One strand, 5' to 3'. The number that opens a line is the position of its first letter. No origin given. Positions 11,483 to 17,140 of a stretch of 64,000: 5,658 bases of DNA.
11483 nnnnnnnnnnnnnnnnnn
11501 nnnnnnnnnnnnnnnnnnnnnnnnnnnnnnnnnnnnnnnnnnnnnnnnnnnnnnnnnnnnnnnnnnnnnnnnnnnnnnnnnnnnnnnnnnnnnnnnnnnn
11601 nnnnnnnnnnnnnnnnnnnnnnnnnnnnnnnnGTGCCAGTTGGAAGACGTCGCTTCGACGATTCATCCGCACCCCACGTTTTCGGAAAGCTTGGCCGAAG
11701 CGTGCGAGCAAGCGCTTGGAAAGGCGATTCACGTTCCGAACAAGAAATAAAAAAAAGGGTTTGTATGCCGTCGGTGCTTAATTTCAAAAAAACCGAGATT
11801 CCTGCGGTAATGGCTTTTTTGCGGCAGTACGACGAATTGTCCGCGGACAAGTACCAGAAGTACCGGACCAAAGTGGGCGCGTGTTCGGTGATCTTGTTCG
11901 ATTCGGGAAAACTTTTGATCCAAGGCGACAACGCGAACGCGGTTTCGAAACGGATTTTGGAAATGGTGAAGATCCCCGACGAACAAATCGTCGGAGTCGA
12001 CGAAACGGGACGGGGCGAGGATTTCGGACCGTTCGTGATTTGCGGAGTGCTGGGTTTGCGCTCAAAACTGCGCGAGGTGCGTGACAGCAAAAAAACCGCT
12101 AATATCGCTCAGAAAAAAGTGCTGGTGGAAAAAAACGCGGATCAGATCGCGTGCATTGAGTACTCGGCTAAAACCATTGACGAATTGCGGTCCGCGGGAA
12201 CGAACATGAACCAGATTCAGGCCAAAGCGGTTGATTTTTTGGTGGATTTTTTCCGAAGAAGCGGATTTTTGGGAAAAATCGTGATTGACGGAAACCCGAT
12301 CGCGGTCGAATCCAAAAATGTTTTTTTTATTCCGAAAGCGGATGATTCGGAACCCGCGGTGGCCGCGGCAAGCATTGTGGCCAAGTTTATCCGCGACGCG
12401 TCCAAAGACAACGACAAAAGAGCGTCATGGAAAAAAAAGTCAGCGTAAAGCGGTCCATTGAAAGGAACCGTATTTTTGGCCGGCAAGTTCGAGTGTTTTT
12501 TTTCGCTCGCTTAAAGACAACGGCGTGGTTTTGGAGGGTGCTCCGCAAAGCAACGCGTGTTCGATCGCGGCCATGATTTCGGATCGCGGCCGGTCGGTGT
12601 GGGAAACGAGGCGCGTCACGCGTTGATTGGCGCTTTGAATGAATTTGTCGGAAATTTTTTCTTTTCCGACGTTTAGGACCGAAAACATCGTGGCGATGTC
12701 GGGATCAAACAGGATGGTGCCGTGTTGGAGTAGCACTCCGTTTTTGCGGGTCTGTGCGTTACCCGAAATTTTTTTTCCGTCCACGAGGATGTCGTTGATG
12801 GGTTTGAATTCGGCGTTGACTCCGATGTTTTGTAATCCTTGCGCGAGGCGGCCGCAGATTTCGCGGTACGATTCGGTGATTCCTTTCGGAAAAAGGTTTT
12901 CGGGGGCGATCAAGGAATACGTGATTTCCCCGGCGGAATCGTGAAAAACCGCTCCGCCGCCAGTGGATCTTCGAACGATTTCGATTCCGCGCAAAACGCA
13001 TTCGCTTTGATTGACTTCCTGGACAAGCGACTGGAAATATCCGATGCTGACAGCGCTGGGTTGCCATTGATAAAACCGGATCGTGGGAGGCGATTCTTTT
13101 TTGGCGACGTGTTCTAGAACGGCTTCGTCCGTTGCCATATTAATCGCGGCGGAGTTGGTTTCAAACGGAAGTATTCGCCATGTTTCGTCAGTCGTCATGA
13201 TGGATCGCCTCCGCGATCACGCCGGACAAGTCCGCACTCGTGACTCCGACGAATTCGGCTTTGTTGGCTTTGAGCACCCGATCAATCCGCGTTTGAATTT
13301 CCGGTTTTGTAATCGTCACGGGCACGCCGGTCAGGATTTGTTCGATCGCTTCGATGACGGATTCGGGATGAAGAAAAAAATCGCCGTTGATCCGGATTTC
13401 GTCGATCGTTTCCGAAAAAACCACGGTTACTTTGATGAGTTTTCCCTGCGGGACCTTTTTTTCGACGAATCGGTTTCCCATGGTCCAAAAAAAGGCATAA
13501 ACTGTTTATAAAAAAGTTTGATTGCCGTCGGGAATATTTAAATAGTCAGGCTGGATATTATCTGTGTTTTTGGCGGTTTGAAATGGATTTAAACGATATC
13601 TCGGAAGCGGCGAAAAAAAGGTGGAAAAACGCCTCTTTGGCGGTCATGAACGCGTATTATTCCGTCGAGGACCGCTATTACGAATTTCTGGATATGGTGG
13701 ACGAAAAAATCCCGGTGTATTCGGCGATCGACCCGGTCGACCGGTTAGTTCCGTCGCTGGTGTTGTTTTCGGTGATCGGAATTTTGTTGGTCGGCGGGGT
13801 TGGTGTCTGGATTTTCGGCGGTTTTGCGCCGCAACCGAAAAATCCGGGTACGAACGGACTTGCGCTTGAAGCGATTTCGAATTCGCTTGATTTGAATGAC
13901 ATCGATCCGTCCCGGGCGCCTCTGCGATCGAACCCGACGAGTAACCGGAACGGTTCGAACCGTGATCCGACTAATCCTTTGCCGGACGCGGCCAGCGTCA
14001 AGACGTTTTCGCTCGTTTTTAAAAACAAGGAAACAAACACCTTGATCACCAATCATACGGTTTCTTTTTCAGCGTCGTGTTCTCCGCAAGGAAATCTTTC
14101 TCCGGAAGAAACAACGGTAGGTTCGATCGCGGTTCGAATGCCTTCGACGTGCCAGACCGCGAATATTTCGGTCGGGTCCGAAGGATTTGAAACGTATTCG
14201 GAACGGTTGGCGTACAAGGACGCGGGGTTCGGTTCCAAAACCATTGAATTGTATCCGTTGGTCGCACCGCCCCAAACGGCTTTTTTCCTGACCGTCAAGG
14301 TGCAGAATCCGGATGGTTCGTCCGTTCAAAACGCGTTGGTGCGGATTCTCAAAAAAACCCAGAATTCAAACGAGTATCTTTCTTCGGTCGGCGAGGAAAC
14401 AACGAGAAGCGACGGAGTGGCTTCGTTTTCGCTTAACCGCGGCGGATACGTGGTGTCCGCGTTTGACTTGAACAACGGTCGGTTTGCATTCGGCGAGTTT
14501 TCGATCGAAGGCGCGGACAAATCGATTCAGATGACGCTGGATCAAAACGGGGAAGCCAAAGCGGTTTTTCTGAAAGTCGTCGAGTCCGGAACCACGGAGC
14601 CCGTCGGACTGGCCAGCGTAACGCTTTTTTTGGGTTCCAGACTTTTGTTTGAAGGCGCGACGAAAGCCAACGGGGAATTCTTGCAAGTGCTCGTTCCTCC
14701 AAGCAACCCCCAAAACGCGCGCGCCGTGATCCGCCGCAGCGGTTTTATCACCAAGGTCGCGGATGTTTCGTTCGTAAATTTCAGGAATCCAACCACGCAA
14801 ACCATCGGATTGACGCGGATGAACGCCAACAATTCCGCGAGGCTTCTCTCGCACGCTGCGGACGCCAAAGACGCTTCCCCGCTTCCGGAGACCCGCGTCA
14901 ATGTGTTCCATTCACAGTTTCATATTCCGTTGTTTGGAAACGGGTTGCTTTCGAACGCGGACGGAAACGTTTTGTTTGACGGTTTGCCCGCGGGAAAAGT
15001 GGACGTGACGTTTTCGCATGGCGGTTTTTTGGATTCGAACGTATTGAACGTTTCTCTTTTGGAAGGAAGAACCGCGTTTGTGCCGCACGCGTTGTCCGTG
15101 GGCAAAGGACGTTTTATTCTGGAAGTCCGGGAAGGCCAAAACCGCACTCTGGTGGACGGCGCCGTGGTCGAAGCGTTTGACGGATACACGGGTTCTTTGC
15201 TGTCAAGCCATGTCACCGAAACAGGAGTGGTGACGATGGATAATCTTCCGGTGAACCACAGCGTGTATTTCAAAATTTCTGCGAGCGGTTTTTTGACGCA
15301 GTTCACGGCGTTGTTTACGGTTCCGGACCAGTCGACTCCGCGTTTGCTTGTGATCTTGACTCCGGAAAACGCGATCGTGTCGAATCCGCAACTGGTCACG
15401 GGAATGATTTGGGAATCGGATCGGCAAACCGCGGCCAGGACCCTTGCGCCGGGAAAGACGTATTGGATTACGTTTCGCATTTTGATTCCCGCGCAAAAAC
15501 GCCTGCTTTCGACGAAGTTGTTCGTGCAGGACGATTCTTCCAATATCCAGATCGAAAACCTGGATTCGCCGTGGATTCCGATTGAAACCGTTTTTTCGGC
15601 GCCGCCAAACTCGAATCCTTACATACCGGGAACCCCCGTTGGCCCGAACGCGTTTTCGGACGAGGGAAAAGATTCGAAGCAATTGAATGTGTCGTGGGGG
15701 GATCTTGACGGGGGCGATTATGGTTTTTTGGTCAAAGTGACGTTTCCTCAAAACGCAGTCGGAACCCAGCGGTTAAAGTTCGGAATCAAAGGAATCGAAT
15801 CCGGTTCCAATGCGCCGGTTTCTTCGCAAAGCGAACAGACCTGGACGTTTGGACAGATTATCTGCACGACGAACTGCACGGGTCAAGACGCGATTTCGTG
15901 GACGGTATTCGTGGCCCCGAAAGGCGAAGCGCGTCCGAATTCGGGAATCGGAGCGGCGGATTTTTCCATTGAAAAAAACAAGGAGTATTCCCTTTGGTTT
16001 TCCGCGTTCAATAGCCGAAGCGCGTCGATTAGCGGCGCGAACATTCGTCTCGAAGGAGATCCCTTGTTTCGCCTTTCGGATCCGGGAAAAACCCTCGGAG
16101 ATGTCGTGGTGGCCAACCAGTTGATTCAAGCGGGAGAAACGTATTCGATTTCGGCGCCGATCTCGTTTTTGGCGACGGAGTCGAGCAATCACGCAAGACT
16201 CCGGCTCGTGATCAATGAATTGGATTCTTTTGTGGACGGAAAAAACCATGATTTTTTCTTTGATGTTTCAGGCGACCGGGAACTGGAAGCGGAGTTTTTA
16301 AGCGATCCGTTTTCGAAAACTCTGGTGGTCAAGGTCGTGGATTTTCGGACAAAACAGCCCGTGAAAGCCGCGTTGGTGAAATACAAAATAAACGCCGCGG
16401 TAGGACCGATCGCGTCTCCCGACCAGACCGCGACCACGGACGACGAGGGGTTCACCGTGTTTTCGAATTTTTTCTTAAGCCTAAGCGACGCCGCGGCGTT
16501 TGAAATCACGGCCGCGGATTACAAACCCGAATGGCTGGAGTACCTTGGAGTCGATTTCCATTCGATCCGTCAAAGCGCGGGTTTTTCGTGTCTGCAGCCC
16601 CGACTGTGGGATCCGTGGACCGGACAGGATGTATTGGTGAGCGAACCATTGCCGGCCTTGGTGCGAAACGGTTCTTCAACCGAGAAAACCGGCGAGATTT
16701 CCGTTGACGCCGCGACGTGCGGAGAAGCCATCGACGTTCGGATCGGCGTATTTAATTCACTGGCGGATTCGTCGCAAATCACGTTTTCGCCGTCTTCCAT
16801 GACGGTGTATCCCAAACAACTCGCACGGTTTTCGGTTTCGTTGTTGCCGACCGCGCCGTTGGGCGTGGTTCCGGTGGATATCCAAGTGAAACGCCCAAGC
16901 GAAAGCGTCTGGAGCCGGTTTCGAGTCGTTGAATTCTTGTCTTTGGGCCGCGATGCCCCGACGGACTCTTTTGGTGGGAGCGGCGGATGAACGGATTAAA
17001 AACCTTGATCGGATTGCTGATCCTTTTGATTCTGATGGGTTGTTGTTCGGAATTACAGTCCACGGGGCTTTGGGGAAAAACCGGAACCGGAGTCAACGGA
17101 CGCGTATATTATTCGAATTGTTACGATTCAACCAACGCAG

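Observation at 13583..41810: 28-kb tandem array of a two-module (A/B) giant envelope protein family: two split A+B operons and two A-B fusions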

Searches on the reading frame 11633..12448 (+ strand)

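Call 9: search_protein_families(library=pfam, proteins=[window:11633-12448:+], max_evalue=0.01)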
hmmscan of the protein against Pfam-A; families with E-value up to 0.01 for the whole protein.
window:11633-12448:+ (271 aa): 2 families
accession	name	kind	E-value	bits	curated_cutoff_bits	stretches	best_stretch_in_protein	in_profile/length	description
PF01351.25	RNase_HII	-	5.7e-15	56.2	25.8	1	120-264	1-159/199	Ribonuclease HII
PF11858.14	DUF3378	-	8.2e-09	36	27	1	48-107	3-62/76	Domain of unknown function (DUF3378)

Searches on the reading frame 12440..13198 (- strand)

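Call 9: search_protein_families(library=pfam, proteins=[window:12440-13198:-], max_evalue=0.01)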
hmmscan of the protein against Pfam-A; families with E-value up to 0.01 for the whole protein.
window:12440-13198:- (252 aa): 2 families
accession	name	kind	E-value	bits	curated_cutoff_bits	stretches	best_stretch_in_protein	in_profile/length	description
PF21948.1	LplA-B_cat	-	3.2e-53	181.1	27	1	17-206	2-189/200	Lipoyl protein ligase A/B catalytic domain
PF03099.24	BPL_LplA_LipB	-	2.5e-14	53.7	21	1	60-167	14-133/133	Biotin/lipoate A/B protein ligase family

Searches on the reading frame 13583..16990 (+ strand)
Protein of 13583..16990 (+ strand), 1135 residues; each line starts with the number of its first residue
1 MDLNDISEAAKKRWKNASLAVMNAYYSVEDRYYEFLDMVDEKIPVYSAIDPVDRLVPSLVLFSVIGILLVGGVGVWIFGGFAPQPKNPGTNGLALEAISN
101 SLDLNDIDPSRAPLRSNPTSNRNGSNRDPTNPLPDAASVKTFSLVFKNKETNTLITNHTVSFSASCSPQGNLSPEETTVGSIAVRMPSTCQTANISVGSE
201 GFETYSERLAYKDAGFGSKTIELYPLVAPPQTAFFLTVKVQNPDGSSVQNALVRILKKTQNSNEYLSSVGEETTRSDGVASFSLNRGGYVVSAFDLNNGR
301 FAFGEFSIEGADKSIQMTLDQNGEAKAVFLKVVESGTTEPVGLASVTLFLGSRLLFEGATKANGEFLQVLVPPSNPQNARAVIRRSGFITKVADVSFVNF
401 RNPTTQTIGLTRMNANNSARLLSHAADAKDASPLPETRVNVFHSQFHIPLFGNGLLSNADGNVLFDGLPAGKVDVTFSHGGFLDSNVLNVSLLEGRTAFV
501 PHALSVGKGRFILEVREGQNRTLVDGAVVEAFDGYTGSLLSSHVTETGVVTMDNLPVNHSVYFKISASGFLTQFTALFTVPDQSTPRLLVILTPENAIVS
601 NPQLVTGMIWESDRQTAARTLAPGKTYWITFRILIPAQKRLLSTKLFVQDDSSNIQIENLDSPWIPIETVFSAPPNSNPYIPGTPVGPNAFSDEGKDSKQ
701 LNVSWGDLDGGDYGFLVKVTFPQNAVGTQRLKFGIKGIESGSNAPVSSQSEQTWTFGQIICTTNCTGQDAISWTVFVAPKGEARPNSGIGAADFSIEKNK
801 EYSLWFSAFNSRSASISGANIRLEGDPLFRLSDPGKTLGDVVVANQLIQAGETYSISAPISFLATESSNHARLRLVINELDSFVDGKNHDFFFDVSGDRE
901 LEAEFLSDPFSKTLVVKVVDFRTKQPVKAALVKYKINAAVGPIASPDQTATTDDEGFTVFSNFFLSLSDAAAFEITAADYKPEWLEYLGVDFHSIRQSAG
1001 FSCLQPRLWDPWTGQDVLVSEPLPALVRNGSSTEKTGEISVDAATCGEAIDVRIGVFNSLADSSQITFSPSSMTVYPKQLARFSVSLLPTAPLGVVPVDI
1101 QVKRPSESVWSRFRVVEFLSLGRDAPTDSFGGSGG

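Call 5: search_protein_families(library=pfam, proteins=[window:13583-16990:+], max_evalue=0.1)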
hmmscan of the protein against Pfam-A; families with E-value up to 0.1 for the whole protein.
window:13583-16990:+ (1135 aa): 3 families
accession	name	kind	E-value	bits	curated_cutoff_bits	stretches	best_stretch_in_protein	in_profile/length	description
PF13620.12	CarboxypepD_reg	-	7.7e-18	65.1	32.3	2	430-498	10-75/82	Carboxypeptidase regulatory-like domain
PF17789.7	MG4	-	7.5e-07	29.7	24.7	1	233-285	15-61/95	Macroglobulin domain MG4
PF17802.7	SpaA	-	0.0021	18.6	23.1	0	239-292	7-57/91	Prealbumin-like fold domain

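Call 11: search_protein_families(library=ncbifam, proteins=[window:13583-16990:+], max_evalue=0.1)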
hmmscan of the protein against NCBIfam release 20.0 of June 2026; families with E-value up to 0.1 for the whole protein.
window:13583-16990:+ (1135 aa): 1 family
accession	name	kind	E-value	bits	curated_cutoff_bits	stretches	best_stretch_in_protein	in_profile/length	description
TIGR04134.1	lipo_with_rSAM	hypoth_equivalog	0.001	19.1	39.8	0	230-288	36-96/150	radical SAM-associated putative lipoprotein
